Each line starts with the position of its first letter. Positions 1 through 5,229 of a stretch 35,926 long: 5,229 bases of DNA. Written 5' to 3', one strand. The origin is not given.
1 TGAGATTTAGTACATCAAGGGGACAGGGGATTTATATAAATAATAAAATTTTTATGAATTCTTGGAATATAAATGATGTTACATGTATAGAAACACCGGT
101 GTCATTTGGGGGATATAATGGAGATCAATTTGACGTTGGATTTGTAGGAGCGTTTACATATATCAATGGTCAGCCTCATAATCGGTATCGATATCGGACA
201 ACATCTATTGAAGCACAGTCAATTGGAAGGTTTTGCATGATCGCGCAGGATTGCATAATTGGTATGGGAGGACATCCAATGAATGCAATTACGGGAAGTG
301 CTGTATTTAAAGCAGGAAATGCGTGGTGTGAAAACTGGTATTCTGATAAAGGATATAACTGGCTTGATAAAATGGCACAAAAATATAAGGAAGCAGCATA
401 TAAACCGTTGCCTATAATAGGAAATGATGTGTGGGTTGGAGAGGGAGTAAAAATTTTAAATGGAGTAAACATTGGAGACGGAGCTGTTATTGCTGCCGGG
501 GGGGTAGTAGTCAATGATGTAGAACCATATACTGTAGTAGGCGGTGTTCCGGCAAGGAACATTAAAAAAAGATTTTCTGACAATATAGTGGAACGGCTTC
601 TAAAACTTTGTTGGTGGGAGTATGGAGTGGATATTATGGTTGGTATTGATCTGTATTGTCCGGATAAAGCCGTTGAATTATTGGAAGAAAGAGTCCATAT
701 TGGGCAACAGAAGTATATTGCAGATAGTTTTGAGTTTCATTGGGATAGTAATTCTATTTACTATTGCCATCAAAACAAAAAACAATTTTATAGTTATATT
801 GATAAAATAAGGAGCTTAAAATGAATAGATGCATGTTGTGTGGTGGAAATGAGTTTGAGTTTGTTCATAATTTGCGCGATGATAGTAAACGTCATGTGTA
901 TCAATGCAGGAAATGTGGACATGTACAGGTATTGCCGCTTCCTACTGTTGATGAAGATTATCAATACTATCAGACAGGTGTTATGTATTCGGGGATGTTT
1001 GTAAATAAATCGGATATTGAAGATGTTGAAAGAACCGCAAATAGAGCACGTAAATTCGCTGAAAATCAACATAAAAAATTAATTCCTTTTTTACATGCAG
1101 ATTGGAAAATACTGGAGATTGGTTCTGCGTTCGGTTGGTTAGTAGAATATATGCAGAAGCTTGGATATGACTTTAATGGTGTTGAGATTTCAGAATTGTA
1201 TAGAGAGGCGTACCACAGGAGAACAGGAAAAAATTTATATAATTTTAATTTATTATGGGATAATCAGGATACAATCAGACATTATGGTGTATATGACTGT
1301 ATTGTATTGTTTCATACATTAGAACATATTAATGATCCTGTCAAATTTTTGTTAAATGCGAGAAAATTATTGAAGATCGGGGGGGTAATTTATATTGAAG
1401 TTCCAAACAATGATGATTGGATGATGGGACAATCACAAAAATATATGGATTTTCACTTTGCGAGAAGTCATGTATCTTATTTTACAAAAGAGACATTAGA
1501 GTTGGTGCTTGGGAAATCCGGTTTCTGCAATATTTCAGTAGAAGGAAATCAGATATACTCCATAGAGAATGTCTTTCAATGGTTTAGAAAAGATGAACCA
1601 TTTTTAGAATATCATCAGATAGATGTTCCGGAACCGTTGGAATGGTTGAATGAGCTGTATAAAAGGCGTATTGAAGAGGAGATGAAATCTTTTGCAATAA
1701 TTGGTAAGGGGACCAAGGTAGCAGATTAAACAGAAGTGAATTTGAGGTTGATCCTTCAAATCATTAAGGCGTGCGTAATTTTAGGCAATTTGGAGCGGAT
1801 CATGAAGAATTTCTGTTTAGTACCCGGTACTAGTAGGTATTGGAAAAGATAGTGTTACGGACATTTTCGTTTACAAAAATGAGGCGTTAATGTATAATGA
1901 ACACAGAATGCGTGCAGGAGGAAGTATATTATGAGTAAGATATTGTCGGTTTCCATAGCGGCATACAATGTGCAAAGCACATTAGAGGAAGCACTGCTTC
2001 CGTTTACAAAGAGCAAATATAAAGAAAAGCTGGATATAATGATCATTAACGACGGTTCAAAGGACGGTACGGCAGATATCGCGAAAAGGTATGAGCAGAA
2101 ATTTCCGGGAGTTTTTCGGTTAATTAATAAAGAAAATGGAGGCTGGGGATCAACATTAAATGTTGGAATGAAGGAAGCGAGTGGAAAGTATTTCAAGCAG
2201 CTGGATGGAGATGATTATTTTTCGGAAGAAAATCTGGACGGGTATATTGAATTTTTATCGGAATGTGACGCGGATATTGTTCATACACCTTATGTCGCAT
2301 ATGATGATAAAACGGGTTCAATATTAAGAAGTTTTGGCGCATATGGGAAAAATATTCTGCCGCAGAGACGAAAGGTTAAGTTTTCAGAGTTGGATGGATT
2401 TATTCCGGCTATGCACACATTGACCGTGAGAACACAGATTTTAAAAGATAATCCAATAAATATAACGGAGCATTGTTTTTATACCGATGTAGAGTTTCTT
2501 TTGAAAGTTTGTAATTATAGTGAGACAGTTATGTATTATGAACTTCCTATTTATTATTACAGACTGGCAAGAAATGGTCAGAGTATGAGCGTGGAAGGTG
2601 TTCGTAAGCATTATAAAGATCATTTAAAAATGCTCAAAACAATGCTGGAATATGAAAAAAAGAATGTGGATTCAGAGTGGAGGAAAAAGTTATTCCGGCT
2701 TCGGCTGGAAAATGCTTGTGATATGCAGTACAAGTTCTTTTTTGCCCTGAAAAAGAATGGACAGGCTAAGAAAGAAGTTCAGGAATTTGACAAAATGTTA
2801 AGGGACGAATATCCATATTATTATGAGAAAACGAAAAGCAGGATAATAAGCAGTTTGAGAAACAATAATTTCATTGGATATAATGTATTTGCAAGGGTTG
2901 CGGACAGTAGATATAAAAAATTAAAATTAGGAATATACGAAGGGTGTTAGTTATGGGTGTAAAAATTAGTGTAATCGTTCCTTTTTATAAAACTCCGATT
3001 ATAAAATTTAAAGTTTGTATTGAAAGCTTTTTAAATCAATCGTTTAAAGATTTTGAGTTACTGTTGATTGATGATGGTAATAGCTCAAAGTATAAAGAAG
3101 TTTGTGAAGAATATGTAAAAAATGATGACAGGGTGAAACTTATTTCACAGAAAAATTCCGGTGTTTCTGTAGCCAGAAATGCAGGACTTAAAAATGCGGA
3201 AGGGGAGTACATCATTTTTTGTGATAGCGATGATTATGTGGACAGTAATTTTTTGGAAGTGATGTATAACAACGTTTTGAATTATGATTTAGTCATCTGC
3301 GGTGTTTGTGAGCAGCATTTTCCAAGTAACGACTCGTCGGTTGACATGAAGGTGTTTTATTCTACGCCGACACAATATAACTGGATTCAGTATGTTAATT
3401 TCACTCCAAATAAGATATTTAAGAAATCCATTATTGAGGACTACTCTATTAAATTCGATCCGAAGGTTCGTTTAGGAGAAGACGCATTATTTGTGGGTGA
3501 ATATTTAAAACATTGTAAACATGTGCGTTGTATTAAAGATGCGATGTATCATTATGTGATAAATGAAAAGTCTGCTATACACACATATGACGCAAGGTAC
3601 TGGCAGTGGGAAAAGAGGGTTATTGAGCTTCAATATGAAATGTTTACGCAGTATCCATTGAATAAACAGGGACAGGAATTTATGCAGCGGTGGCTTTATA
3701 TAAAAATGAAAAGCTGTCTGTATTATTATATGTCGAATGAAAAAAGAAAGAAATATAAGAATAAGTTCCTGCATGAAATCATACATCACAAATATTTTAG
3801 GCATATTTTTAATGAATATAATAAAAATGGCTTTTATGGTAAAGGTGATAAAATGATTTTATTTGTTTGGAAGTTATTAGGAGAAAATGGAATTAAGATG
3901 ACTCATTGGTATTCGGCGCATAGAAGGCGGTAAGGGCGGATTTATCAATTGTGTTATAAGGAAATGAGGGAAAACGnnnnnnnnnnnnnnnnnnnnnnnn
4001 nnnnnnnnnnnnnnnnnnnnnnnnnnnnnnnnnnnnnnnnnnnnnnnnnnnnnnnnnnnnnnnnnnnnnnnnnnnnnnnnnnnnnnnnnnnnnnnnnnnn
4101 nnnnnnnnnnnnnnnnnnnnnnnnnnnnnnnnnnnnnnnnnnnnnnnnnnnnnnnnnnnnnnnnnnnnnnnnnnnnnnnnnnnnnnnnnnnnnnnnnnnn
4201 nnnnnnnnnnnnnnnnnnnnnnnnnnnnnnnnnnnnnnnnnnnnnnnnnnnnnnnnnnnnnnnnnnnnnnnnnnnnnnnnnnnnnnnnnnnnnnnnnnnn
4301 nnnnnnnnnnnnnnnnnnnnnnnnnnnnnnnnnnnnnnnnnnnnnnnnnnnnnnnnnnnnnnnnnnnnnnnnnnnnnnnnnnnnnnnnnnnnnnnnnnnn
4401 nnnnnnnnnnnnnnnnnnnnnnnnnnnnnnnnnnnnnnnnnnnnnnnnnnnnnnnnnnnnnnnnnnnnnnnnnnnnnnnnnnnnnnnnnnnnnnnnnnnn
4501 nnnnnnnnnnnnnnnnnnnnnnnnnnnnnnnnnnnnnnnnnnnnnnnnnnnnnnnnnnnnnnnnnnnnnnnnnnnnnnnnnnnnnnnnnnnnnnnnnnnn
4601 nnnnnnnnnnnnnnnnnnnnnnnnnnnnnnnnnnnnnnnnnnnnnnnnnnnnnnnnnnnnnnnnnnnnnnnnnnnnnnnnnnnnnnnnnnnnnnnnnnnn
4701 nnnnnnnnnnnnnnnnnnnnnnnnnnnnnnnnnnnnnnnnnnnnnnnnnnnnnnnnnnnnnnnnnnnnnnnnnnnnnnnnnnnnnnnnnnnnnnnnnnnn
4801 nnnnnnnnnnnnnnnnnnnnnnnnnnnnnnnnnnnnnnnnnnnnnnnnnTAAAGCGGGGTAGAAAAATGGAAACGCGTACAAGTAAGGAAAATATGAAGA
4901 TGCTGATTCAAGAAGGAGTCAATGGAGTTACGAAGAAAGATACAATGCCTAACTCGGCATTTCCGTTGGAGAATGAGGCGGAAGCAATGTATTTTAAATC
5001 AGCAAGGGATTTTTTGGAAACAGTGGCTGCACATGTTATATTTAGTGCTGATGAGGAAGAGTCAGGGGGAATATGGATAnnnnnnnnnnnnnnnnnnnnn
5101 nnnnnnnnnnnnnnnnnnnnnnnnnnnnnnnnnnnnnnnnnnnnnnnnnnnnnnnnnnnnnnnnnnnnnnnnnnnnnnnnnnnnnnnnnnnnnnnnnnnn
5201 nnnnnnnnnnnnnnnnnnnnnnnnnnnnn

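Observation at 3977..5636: Three-gene RelA/SpoT-homologue cassette wedged into a wall-polysaccharide operon: candidate toxSAS-type toxin-antitoxin or anti-phage module with two unrecognisable partners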

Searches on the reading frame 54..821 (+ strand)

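Call 95: search_protein_families(library=pfam, proteins=[window:54-821:+], max_evalue=0.0001)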
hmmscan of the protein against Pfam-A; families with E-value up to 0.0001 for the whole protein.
window:54-821:+ (256 aa): 1 family
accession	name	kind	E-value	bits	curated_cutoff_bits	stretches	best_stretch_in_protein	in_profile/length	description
PF00132.30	Hexapep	-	4e-07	29.9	27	1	121-152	3-34/36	Bacterial transferase hexapeptide (six repeats)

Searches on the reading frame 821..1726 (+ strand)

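Call 95: search_protein_families(library=pfam, proteins=[window:821-1726:+], max_evalue=0.0001)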
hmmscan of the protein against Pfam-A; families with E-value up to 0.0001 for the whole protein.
window:821-1726:+ (302 aa): 5 families
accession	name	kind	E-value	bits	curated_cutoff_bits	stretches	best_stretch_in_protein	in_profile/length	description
PF13489.12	Methyltransf_23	-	3e-21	76.3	27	1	82-239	11-163/164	Methyltransferase domain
PF08242.18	Methyltransf_12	-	3.6e-10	40.9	30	1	98-190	1-98/98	Methyltransferase domain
PF08241.18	Methyltransf_11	-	1.8e-09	38.6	21.2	1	98-192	1-95/95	Methyltransferase domain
PF13649.12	Methyltransf_25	-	1.5e-06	29.2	27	1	97-188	1-97/97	Methyltransferase domain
PF13847.12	Methyltransf_31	-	4.1e-05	23.7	27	1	96-208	6-125/145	Methyltransferase domain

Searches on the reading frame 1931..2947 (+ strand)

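Call 3: search_protein_families(library=pfam, proteins=[window:1931-2947:+], max_evalue=1)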
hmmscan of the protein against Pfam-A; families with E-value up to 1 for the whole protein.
window:1931-2947:+ (339 aa): 4 families
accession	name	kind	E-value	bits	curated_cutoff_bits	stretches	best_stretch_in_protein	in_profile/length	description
PF00535.33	Glycos_transf_2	-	8.3e-23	81.6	23.3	1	6-140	1-133/168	Glycosyl transferase family 2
PF10111.15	Glyco_tranf_2_2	-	1.5e-06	28.3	27.3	1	7-145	2-147/276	Glycosyltransferase like family 2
PF13641.12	Glyco_tranf_2_3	-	0.00076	20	27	1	5-117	3-119/230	Glycosyltransferase like family 2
PF00250.24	Forkhead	-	0.076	13.6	27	1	272-327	14-68/88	Forkhead domain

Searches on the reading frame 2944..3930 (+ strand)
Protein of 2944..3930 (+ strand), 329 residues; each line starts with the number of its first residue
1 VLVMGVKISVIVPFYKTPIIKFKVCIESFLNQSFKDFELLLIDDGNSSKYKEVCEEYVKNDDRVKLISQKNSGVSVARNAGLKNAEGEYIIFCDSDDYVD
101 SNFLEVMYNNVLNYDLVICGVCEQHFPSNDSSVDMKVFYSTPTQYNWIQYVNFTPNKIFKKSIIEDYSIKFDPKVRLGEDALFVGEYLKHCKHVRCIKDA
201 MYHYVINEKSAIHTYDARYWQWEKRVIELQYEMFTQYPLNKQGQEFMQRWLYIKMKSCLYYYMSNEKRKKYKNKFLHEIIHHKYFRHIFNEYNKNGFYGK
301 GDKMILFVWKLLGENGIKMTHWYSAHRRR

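Call 3: search_protein_families(library=pfam, proteins=[window:2944-3930:+], max_evalue=1)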
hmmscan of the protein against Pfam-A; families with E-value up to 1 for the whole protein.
window:2944-3930:+ (329 aa): 5 families
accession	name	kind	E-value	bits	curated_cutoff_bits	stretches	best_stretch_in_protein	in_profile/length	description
PF00535.33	Glycos_transf_2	-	1.4e-28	100.4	23.3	1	9-153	1-153/168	Glycosyl transferase family 2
PF10111.15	Glyco_tranf_2_2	-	1.4e-10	41.5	27.3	1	9-108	1-103/276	Glycosyltransferase like family 2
PF13641.12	Glyco_tranf_2_3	-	1.4e-06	29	27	1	8-120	3-120/230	Glycosyltransferase like family 2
PF13506.12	Glyco_transf_21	-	0.081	12.8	21.7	1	80-118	24-64/174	Glycosyl transferase family 21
PF14536.11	DUF4441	-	0.68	10.6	24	1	234-295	11-76/116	Domain of unknown function (DUF4441)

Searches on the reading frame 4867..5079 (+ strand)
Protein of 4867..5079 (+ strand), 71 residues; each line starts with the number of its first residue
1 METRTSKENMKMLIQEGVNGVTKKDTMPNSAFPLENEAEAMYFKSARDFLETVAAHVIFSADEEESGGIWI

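Call 3: search_protein_families(library=pfam, proteins=[window:4867-5079:+], max_evalue=1)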
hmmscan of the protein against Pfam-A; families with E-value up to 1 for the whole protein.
window:4867-5079:+ (71 aa): 0 families

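Call 4: search_protein_families(library=padloc, proteins=[window:4867-5079:+], max_evalue=1)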
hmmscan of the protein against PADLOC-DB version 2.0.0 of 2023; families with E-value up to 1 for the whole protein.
window:4867-5079:+ (71 aa): 0 families

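Call 5: search_protein_families(library=ncbifam, proteins=[window:4867-5079:+], max_evalue=1)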
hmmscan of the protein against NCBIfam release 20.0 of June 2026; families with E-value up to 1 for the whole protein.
window:4867-5079:+ (71 aa): 0 families

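Call 8: search_solved_structures(query=window:4867-5079:+, max_evalue=10)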
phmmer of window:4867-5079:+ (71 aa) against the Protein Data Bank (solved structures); distinct sequences matched with E-value up to 10: 1.
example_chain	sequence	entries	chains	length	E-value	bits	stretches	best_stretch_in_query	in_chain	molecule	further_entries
7r6q_w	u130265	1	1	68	1.1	13.1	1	2-39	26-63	60S ribosome biogenesis factor Spb1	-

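Call 23: find_homologous_proteins(query=window:4867-5079:+, max_evalue=0.001)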
Query window:4867-5079:+ (71 aa): 4 proteins with E <= 0.001 among 4 candidates.
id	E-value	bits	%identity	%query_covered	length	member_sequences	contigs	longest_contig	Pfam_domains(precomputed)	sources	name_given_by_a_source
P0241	2.3e-31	124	100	85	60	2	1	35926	-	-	-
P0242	4.4e-28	114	74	100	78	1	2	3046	-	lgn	-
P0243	9.2e-22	94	64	94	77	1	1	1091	-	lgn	-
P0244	3.4e-19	86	64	96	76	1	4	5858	-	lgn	-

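Call 91: search_solved_structures(query=A7, max_evalue=10)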
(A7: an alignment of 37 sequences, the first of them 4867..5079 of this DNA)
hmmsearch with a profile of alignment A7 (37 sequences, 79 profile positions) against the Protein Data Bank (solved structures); distinct sequences matched with E-value up to 10: 7.
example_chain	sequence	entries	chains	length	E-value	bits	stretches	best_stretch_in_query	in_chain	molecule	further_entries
3qh9_A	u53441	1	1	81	0.32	14.2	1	2-41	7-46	Liprin-beta-2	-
6sy0_A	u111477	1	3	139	0.86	12.8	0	8-28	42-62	Transcription factor with AP2 domain(S)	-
4o6o_A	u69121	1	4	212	1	12.6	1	14-51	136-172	Recombination protein RecR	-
3ve5_D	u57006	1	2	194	1.3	12.3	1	14-51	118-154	Recombination protein recR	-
3vdp_A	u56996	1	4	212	1.3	12.3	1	14-51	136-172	Recombination protein recR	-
3vdu_A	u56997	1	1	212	1.3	12.3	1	14-51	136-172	Recombination protein recR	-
4o6p_B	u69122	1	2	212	1.3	12.2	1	14-51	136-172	Recombination protein RecR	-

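Call 106: search_protein_families(library=phrogs, proteins=[window:4867-5079:+], max_evalue=0.01)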
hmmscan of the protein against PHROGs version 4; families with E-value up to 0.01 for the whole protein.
window:4867-5079:+ (71 aa): 0 families
